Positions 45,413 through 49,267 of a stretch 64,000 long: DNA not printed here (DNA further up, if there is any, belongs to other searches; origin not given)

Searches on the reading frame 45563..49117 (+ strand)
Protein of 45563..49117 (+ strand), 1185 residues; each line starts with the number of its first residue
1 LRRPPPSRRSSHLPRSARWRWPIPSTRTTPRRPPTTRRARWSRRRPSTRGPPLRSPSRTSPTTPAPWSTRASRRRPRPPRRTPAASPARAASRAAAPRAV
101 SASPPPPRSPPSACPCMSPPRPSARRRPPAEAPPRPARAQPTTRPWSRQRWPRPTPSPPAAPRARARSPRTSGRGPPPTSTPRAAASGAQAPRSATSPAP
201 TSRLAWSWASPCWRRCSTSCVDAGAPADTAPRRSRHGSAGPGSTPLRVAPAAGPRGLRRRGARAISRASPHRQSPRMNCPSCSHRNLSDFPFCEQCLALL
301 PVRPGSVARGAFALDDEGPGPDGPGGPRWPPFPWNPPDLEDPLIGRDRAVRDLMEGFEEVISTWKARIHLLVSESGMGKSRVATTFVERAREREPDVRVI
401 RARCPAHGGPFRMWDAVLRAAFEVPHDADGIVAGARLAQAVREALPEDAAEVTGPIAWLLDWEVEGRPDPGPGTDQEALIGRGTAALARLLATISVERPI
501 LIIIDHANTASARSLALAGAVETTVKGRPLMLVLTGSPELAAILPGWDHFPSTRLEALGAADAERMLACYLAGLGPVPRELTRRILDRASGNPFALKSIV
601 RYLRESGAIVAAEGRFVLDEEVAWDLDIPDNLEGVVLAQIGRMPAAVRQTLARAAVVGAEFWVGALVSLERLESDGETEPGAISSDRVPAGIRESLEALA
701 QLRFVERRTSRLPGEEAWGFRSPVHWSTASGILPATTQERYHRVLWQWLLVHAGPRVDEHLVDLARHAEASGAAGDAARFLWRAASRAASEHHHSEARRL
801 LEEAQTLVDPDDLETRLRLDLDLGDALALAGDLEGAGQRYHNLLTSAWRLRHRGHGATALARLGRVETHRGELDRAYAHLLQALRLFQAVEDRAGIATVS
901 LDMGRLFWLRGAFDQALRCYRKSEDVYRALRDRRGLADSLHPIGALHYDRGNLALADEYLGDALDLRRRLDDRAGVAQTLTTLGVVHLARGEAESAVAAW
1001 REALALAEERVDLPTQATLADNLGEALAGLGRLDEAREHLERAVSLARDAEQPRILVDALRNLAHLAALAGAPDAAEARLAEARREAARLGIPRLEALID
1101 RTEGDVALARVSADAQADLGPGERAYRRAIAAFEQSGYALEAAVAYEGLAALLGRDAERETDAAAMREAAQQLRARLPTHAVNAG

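Call 12: search_protein_families(library=pfam, proteins=[window:45563-49117:+], max_evalue=0.001)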
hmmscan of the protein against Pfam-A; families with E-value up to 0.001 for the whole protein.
window:45563-49117:+ (1185 aa): 10 families
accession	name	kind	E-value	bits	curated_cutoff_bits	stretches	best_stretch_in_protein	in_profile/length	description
PF13424.12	TPR_12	-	3.2e-25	88.6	30.1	3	857-929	3-77/77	Tetratricopeptide repeat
PF17874.7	TPR_MalT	-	4.9e-15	56.1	45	1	787-965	10-189/336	MalT-like TPR region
PF13191.12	AAA_16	-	3.5e-12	47.6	32.6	1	342-531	1-165/167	AAA ATPase domain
PF00515.34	TPR_1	-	1.3e-10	41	27.8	0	1022-1048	6-32/34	Tetratricopeptide repeat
PF13374.12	TPR_10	-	7.5e-10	38.9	27.5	1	1017-1049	2-34/42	Tetratricopeptide repeat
PF07719.23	TPR_2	-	8.7e-09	35.3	27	1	1021-1049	5-33/34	Tetratricopeptide repeat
PF13181.12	TPR_8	-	1.2e-07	31.7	25.7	0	1022-1049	6-33/34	Tetratricopeptide repeat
PF13414.12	TPR_11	-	4.5e-07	29.9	26.8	0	1024-1049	1-26/42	TPR repeat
PF13401.12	AAA_22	-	9.5e-07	29.6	27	1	366-544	5-130/130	AAA domain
PF13432.12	TPR_16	-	0.00082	20.2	32.7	1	982-1048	2-62/65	Tetratricopeptide repeat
